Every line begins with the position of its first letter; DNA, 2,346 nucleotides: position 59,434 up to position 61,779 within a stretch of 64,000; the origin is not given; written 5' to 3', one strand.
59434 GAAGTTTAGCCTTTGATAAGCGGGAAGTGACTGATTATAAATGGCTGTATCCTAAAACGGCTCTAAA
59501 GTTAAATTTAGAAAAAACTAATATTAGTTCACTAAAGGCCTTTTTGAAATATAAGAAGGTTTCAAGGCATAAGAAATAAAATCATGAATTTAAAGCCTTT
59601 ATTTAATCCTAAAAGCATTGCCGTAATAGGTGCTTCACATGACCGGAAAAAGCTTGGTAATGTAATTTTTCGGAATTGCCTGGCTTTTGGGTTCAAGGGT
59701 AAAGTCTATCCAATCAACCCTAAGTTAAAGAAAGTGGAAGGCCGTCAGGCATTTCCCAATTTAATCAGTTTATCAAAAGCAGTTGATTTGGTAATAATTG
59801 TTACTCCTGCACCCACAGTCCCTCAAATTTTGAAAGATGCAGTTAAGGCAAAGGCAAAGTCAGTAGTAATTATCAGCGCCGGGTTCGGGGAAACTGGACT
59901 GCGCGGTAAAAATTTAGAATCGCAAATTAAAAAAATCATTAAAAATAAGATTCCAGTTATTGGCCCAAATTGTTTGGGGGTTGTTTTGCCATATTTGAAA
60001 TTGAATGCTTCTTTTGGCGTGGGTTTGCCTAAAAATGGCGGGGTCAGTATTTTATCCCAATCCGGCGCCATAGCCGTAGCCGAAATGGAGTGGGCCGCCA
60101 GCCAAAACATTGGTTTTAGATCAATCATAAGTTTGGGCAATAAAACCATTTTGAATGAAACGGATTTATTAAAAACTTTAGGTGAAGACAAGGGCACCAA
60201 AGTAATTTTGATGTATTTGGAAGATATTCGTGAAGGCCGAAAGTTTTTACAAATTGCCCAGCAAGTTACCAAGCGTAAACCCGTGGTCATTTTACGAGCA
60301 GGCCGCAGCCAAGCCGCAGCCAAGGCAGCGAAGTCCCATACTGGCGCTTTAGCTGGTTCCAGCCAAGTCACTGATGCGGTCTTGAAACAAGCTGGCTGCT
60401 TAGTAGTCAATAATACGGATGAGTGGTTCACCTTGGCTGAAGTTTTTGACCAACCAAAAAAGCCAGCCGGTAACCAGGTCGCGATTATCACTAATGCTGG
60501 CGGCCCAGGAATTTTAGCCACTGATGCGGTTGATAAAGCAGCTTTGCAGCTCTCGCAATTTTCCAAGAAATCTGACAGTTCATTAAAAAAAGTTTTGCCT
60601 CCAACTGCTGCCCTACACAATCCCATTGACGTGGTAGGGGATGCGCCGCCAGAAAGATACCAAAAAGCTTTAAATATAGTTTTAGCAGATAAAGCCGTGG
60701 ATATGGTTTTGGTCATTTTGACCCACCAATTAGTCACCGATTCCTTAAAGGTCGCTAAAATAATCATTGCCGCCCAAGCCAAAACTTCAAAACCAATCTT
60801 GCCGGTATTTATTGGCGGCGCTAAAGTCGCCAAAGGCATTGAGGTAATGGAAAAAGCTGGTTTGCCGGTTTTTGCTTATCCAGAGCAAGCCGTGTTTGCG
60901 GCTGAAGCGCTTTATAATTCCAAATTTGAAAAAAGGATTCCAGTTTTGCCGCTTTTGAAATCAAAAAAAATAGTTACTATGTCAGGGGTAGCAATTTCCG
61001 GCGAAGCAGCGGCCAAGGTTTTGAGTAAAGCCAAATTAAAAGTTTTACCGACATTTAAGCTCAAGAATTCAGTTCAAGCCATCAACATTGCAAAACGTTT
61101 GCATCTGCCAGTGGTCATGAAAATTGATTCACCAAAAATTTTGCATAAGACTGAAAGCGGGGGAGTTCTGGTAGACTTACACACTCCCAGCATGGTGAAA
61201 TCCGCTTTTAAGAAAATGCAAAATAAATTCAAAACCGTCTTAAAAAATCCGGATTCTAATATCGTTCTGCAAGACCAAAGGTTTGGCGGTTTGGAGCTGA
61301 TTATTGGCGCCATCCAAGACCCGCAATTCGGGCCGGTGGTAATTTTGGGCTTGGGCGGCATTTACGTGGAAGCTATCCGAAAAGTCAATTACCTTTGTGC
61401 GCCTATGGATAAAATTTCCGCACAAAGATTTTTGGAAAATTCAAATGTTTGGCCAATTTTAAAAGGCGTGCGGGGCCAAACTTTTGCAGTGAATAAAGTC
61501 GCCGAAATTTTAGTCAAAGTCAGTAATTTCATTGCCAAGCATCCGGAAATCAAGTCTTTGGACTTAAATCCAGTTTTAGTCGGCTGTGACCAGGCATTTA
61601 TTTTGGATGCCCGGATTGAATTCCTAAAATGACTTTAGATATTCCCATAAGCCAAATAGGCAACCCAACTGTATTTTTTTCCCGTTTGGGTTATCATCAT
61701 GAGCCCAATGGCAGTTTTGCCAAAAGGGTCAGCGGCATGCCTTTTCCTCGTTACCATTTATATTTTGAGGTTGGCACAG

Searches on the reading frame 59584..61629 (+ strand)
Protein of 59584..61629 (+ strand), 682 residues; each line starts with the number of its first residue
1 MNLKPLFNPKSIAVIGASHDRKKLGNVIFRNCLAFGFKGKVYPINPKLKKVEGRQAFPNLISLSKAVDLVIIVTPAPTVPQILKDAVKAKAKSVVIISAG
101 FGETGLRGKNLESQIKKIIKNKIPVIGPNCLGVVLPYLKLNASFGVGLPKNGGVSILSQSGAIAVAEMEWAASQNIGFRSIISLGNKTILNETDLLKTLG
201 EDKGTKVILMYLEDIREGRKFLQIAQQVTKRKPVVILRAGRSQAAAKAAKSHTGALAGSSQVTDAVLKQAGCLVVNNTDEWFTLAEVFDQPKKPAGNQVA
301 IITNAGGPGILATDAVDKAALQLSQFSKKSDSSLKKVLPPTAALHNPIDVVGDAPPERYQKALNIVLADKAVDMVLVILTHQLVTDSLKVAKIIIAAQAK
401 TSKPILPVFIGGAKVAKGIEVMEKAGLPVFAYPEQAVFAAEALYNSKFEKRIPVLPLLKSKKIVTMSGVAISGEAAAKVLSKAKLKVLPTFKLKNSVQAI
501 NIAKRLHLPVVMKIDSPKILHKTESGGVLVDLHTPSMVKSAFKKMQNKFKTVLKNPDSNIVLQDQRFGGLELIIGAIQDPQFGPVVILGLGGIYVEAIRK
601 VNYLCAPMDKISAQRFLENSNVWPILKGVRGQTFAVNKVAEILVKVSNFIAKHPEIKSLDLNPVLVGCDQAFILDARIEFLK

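Call 32: find_encoding_contigs(protein=window:59584-61629:+, flank=10000, max_places=6)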
Protein window:59584-61629:+ (682 aa): 4 contigs read that carry it; 2 places shown.
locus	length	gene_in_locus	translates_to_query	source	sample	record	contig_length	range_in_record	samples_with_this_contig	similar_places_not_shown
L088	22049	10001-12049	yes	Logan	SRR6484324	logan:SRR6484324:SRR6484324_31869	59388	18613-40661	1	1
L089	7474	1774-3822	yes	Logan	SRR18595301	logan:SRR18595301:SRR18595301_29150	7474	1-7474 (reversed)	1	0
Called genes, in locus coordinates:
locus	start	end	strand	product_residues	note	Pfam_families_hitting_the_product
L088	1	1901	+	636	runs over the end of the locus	PF13205:Big_5, PF17964:Big_10 (weak), PF13205:Big_5, PF13529:Peptidase_C39_2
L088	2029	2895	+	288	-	PF03618:Kinase-PPPase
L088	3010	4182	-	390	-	-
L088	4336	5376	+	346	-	PF07143:AttH, PF17186:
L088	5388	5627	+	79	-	PF14242:DUF4342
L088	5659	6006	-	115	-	-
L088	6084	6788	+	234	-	PF08713:DNA_alkylation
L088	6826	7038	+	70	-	-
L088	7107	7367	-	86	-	-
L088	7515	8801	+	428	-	PF12704:MacB_PCD, PF02687:FtsX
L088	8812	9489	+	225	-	PF00005:ABC_tran, PF02463:SMC_N, PF13304:AAA_21 (faint)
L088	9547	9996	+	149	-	PF00293:NUDIX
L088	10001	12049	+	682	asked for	PF02629:CoA_binding, PF13380:CoA_binding_2, PF13607:Succ_CoA_lig, PF19045:Ligase_CoA_2, PF00549:Ligase_CoA (weak), PF13549:ATP-grasp_5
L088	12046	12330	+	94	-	-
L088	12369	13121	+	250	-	-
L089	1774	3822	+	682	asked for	PF02629:CoA_binding, PF13380:CoA_binding_2, PF13607:Succ_CoA_lig, PF19045:Ligase_CoA_2, PF00549:Ligase_CoA (weak), PF13549:ATP-grasp_5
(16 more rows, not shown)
